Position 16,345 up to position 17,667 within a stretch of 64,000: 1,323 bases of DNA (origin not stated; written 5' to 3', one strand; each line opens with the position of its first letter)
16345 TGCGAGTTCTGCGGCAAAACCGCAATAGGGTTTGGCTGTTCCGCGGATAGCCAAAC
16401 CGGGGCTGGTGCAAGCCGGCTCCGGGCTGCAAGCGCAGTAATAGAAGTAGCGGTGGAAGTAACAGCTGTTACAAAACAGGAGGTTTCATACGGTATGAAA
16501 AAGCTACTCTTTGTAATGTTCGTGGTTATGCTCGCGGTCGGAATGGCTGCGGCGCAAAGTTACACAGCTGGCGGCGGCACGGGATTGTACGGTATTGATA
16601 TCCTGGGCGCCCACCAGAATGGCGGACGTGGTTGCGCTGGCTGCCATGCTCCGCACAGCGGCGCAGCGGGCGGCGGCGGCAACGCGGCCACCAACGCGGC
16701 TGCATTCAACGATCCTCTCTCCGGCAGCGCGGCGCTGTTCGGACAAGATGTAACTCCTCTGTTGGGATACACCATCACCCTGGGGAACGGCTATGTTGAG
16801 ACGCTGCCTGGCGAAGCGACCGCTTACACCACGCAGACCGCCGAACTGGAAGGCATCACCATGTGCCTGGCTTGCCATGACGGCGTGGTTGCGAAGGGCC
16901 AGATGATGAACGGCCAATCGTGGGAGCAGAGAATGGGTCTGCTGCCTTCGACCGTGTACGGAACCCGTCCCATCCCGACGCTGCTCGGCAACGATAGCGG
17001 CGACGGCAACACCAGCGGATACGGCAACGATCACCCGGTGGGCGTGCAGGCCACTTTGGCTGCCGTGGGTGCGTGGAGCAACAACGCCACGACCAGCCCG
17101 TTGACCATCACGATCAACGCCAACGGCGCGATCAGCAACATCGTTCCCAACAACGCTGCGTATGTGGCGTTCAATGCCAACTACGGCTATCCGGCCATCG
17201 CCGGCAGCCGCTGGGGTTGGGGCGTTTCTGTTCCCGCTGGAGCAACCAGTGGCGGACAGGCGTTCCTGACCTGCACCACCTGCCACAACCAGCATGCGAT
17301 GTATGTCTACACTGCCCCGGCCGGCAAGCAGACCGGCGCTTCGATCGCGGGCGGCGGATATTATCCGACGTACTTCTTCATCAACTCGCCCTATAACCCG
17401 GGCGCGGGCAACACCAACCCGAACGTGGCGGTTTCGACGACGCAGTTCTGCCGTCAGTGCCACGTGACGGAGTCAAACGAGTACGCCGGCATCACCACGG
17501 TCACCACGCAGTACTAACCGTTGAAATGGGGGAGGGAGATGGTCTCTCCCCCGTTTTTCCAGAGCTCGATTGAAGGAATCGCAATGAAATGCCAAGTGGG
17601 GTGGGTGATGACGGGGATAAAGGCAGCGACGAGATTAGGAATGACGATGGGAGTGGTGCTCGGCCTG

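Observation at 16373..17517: Loop-rich tetrahaem cytochrome set apart by the only gap and a stem-loop in the operon: candidate abundant secreted or polymerising subunit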

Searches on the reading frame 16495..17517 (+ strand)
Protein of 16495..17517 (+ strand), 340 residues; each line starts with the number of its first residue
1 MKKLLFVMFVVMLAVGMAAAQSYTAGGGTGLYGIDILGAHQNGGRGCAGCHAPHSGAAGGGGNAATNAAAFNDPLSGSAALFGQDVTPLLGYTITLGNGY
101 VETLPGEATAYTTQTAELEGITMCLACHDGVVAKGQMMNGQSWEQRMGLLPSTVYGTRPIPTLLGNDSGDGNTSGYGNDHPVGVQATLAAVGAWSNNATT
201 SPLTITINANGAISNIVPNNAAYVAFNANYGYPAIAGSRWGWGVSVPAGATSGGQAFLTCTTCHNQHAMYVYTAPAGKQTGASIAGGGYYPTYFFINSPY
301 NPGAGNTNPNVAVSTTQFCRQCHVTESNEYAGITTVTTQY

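Call 7: search_protein_families(library=pfam, proteins=[window:16495-17517:+], max_evalue=0.01)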
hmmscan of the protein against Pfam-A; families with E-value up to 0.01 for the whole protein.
window:16495-17517:+ (340 aa): 6 families
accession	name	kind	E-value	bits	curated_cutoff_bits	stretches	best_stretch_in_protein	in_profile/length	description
PF09699.15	Paired_CXXCH_1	-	1.4e-06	28.3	20.6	0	44-57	5-19/41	Doubled CXXCH motif (Paired_CXXCH_1)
PF14522.11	Cytochrome_C7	-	5.6e-05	23.3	24.8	0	257-327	13-52/67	Cytochrome c7 and related cytochrome c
PF22113.1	Mtrc-MtrF_II-IV_dom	-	0.00022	21.2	30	0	259-326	30-130/176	Outer membrane cytochrome MtrC/MtrF-like, domains II/IV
PF16694.10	Cytochrome_P460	-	0.00058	20.7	27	0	236-268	84-118/125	Cytochrome P460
PF14537.11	Cytochrom_c3_2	-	0.0021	18.9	25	0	258-269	58-69/79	Cytochrome c3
PF03264.19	Cytochrom_NNT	-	0.0077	16.4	24.1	0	312-331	32-50/174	NapC/NirT cytochrome c family, N-terminal region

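Call 10: search_solved_structures(query=window:16495-17517:+, max_evalue=10, show_alignments=2)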
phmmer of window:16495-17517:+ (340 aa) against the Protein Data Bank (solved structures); distinct sequences matched with E-value up to 10: 4.
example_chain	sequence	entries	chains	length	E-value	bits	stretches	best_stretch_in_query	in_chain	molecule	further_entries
8h1t_N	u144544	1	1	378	0.96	11.9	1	34-108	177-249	Polycomb group protein ASXL1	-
1fgj_A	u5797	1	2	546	1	11.9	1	235-268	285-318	HYDROXYLAMINE OXIDOREDUCTASE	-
4fas_A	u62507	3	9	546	1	11.8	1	235-268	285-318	Hydroxylamine oxidoreductase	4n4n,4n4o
6m0p_A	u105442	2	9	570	1.5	11.3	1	235-268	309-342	Aerobic hydroxylamine oxidoreductase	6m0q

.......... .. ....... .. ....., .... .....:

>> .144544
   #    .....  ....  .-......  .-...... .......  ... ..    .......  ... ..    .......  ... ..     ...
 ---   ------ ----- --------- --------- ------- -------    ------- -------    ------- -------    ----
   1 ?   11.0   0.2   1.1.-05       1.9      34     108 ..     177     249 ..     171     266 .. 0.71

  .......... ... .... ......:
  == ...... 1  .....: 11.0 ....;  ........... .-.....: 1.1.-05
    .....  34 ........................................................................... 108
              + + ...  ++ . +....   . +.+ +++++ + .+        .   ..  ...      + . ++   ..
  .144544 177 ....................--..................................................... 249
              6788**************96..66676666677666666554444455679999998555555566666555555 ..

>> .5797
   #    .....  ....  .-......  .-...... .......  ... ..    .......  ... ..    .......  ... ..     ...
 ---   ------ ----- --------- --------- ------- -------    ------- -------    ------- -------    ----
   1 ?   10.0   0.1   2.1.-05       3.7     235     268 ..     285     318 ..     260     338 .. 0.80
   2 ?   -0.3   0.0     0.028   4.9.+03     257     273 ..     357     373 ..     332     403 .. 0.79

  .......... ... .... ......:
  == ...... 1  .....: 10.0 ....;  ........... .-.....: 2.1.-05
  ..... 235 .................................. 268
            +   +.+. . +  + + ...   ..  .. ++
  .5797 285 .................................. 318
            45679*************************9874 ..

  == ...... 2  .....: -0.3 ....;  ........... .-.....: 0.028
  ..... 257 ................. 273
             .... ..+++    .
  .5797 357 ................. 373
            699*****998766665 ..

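Call 17: find_homologous_proteins(query=window:16495-17514:+, max_evalue=0.001)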
Query window:16495-17514:+ (340 aa): 2615 proteins with E <= 0.001 among 8000 candidates; the best 120 are listed.
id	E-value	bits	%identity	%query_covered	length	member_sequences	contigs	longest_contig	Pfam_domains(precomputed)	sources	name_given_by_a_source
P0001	3.8e-224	761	100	100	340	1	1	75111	PF09699.16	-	-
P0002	1.5e-189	648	86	100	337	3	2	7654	PF09699.16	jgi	jgi:hypothetical protein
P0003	1.9e-187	641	86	100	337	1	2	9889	PF09699.16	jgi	jgi:hypothetical protein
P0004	3.3e-182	623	82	100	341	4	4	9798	PF09699.16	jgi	-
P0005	3.5e-182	623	84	100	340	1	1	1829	PF09699.16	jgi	jgi:hypothetical protein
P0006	1.0e-181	622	82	100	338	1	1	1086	PF09699.16,PF22113.2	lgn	-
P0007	1.9e-181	621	83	100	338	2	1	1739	PF09699.16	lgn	-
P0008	3.8e-181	620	83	100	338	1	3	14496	PF09699.16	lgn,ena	-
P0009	5.5e-181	619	81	100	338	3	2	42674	PF09699.16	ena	-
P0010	1.0e-180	619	82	100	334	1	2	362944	-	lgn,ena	-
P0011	1.5e-180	618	81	100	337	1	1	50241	PF09699.16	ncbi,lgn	-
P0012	2.9e-180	617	81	100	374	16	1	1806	PF09699.16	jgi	jgi:hypothetical protein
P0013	4.6e-180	616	80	100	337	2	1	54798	PF09699.16,PF13442.12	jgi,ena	-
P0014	8.9e-180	615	81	100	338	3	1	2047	PF09699.16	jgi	jgi:hypothetical protein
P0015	1.7e-179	615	81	100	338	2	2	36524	PF09699.16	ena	-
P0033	8.9e-172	589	77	100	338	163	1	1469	PF09699.16,PF14522.12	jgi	jgi:hypothetical protein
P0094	7.2e-146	504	67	100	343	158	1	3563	PF14522.12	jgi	jgi:nitrate/TMAO reductase-like tetraheme cytochrome c subunit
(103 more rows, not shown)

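Call 18: find_related_loci(query=window:16495-17514:+, collection=genome_contigs, flank=10000)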
Query window:16495-17514:+ (340 aa) in genome_contigs; peptide patterns used: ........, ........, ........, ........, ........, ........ (x = any residue, [..] = any of these).
316 stretches matched a pattern; 40 encode a relative of the query (tblastn E <= 1e-3); 39 distinct loci.
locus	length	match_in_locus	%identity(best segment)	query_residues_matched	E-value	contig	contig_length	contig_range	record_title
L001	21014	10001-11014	81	1-340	4e-180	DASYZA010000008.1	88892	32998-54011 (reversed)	MAG TPA_asm: Candidatus Sulfotelmatobacter sp. isolate SMAG_U6350 k141_251430, whole genome shotgun sequence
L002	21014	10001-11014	81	1-340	5e-180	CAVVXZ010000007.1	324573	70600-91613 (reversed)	MAG: uncultured Acidobacteriaceae bacterium isolate MFD04570.bin.1.38 genome assembly, contig: contig_110393, whole geno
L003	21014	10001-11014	80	1-340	6e-180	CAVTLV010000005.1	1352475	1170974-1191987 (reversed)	MAG: uncultured Acidobacteriota bacterium isolate MFD05705.bin.1.239 genome assembly, contig: contig_13417, whole genome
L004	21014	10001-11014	80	1-340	1e-178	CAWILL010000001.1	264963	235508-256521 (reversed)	MAG: uncultured Acidobacteriota bacterium isolate MFD03346.bin.1.125 genome assembly, contig: contig_10588, whole genome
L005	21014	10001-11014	80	1-340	1e-178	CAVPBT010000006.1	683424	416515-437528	MAG: uncultured Acidobacteriaceae bacterium isolate MFD00008.bin.1.139 genome assembly, contig: contig_37169, whole geno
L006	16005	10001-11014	79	1-340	5e-177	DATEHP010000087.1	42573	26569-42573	MAG TPA_asm: Candidatus Sulfotelmatobacter sp. isolate SMAG_U8814 k141_26082, whole genome shotgun sequence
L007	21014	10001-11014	80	1-340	3e-172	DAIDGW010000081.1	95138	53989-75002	MAG TPA_asm: Acidobacteriaceae bacterium isolate clean331 k141_1394138, whole genome shotgun sequence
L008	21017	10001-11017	79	1-340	3e-174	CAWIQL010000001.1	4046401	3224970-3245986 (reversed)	MAG: uncultured Acidobacteriota bacterium isolate MFD01689.bin.1.32 genome assembly, contig: contig_15989, whole genome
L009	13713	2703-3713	79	1-340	2e-170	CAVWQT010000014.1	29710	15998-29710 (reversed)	MAG: uncultured Acidobacteriota bacterium isolate MFD04570.bin.1.2 genome assembly, contig: contig_232767, whole genome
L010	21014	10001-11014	76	1-340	5e-167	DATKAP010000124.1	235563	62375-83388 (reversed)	MAG TPA_asm: Candidatus Binatia bacterium isolate SMAG_U15208 k141_167711, whole genome shotgun sequence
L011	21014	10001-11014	77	1-340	7e-167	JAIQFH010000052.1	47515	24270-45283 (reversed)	MAG: Terriglobia bacterium isolate SRVP_4 SR-VP_26_10_2019_C_20cm_scaffold_1356, whole genome shotgun sequence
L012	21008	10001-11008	79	1-340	6e-165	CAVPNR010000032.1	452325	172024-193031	MAG: uncultured Acidobacteriaceae bacterium isolate MFD00008.bin.1.87 genome assembly, contig: contig_4903, whole genome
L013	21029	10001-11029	76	1-340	6e-163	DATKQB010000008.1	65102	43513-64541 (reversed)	MAG TPA_asm: Verrucomicrobiia bacterium isolate SMAG_U14806 k141_1619721, whole genome shotgun sequence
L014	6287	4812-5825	76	1-340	3e-161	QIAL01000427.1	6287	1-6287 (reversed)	MAG: Acidobacteria bacterium isolate gp1 AA130 14_0903_12_30cm_scaffold_11708_curated, whole genome shotgun sequence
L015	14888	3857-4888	74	1-340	2e-157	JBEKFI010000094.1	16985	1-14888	MAG: Verrucomicrobiia bacterium isolate SPRUCE 226 SPRUCE_226_94, whole genome shotgun sequence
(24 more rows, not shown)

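Call 33: search_solved_structures(query=A1, max_evalue=10, show_alignments=3)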
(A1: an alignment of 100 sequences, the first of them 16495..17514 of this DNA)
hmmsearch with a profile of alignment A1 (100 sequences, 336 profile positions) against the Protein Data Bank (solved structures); distinct sequences matched with E-value up to 10: 2.
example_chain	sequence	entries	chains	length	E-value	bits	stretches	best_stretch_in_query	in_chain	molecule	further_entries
9yuq_N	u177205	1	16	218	0.00033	23.2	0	1-183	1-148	Putative multiheme cytochrome c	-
8h1t_N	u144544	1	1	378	0.89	11.9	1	29-88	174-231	Polycomb group protein ASXL1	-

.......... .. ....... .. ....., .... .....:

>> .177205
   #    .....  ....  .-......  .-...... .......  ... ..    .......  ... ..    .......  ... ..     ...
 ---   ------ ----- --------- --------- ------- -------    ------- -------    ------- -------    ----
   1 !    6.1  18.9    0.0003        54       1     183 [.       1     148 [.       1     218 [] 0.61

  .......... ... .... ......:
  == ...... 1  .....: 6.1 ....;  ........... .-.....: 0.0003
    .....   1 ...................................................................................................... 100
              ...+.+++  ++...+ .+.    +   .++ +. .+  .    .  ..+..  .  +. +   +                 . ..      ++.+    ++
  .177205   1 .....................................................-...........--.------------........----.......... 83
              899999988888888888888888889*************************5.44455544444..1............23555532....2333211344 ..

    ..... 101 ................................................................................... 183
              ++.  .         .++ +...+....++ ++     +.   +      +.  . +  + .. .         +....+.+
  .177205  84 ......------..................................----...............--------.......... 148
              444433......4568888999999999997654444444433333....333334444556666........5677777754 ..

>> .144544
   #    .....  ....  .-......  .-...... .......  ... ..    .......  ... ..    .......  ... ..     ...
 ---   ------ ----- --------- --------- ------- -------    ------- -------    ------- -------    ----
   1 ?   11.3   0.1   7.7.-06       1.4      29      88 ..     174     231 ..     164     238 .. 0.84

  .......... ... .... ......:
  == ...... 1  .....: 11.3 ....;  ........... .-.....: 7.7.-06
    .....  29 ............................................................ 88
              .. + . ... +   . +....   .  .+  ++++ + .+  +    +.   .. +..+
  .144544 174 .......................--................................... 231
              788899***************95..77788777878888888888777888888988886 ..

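Call 41: predict_structure(alignment_id=A1)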
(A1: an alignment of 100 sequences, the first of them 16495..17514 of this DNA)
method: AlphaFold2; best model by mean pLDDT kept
length: 340 residues; sequences in the alignment: 100
mean_pLDDT: 56.8   pTM: 0.51
mean pLDDT of the five models: 56.8, 56.1, 55.2, 53.2, 49.8
residues with pLDDT >= 90: 10; 70-90: 68; 50-70: 127; < 50: 135
segments of 3 or more residues with pLDDT < 50: 21-32, 36-64, 75-89, 122-138, 162-167, 174-192, 260-270, 291-305
pLDDT, mean of each block of 10 residues (from residue 1): 91 77 39 44 36 38 55 48 40 50 58 53 40 41 52 58 48 43 44 57 83 84 79 63 76 72 41 65 61 37 55 64 69 71
secondary structure, 60 per line:
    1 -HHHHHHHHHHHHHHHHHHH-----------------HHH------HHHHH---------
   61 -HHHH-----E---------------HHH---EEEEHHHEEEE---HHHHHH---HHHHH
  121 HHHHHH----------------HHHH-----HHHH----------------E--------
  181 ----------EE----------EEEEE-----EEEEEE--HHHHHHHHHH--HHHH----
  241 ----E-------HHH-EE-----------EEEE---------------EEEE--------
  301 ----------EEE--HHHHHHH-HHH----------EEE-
elements in order: H2-20 H47-51 H62-65 E93-96 E100-103 H107-112 H116-126 H143-146 H152-155 E203-207 E213-218 H221-230 H233-236 E270-273 E289-292 E311-313 H316-322 E337-339

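Call 51: fold_search(model_id=the predicted structure, library=pdb)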
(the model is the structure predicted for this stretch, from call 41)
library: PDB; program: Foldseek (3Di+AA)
matches with E <= 10: 3; with E <= 0.001: 0
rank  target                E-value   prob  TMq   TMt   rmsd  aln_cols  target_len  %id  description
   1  6b5e_B                8.6e+00  0.07  0.07  0.09   2.8        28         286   14  Mycobacterium tuberculosis RmlA in complex with dTDP-glucose (released 2018-02-21)
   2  1ta9_B                8.6e+00  0.01  0.07  0.06   9.5        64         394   16  Crystal structure of glycerol dehydrogenase from Schizosaccharomyces pombe (released 2005-08-16)
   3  4mca_A                9.7e+00  0.01  0.07  0.06   8.8        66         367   12  Crystal Structure of Glycerol Dehydrogenase from Serratia to 1.9A (released 2014-02-12)

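Call 62: search_protein_representatives(alignment_id=A1)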
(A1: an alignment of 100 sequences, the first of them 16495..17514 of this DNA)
Query: 100 sequences, 336 profile positions. Proteins with E-value up to 0.001 (for the whole library): 414; up to 1e-10: 293; up to 1e-30: 105. The best 150 are listed.
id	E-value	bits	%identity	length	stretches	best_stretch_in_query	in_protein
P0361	3.2e-161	552.6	-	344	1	1-336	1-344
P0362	1.6e-121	422.1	-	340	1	1-330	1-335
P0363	6.1e-121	420.1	-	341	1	5-336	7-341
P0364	6.4e-109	380.6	-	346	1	1-336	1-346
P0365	2.0e-106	372.4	-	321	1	1-336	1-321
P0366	7.2e-100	350.9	-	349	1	1-336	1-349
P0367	2.2e-95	336.1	-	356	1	4-336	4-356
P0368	3.5e-94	332.2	-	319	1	1-330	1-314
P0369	1.0e-89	317.5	-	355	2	54-336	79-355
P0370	1.7e-89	316.8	-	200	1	1-175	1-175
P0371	2.7e-88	312.8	-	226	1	7-247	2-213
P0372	2.0e-87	309.9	-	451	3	101-336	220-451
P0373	1.1e-84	301.0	-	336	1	1-336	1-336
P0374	1.5e-84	300.5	-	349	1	1-329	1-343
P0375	5.1e-84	298.8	-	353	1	1-336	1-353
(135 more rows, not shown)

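Call 72: search_protein_families(library=ncbifam, proteins=[window:16495-17517:+], max_evalue=0.001)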
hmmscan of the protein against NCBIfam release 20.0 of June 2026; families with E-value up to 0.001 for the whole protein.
window:16495-17517:+ (340 aa): 1 family
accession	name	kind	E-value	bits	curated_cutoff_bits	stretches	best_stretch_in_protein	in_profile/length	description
TIGR01905.1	paired_CXXCH_1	subfamily_domain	7e-06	25.9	25.2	0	45-58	7-20/41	doubled CXXCH domain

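Call 75: find_encoding_contigs(protein=P0033, flank=3000, max_places=10)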
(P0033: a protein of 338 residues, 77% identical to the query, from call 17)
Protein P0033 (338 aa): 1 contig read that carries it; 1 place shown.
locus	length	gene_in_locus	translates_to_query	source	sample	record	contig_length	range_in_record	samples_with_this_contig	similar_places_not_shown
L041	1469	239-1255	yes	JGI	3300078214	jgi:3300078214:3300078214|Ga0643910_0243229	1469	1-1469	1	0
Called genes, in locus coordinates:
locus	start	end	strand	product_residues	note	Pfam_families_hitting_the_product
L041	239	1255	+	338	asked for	PF14522:Cytochrome_C7 (faint), PF09699:Paired_CXXCH_1 (faint)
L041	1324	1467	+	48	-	?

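Call 77: list_cluster_members(proteins=[P0033, P0094, P0144])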
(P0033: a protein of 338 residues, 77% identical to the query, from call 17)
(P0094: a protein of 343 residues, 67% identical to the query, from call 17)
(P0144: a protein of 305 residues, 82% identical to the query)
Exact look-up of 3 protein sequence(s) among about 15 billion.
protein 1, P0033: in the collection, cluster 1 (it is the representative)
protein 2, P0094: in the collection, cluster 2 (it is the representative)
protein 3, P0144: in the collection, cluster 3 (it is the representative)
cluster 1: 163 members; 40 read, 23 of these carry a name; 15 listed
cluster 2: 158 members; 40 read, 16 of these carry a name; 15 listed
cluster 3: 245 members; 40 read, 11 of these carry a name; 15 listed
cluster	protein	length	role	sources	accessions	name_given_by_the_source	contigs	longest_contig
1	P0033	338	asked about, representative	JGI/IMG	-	hypothetical protein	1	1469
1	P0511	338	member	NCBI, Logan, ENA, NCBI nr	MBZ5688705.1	MAG: hypothetical protein LAP86_27145 [Acidobacteriia bacterium] | hypothetical protein [Terriglobia bacterium]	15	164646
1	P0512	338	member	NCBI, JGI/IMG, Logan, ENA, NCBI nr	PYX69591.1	MAG: hypothetical protein DMG78_21555 [Acidobacteria bacterium] | hypothetical protein | MAG: hypothetical protein DMG78_21555 [Acidobacteriota bacterium]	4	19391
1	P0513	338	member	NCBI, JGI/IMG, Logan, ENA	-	hypothetical protein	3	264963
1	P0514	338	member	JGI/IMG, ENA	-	hypothetical protein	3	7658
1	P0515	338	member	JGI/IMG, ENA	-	hypothetical protein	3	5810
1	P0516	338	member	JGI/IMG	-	hypothetical protein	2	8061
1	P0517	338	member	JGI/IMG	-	hypothetical protein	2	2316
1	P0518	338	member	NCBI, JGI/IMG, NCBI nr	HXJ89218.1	MAG TPA: hypothetical protein VMS18_20540 [Candidatus Binatia bacterium] | hypothetical protein [Candidatus Binatia bacterium]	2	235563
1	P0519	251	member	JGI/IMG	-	cytochrome c553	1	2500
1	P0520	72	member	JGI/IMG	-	hypothetical protein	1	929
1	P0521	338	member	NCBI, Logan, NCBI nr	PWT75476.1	MAG: hypothetical protein C5B46_02545 [Proteobacteria bacterium] | MAG: hypothetical protein C5B46_02545 [Pseudomonadota bacterium]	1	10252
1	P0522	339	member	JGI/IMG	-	hypothetical protein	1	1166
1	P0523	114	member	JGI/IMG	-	hypothetical protein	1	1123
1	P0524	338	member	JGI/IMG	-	hypothetical protein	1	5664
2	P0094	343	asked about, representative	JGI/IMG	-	nitrate/TMAO reductase-like tetraheme cytochrome c subunit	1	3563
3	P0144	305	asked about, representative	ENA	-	-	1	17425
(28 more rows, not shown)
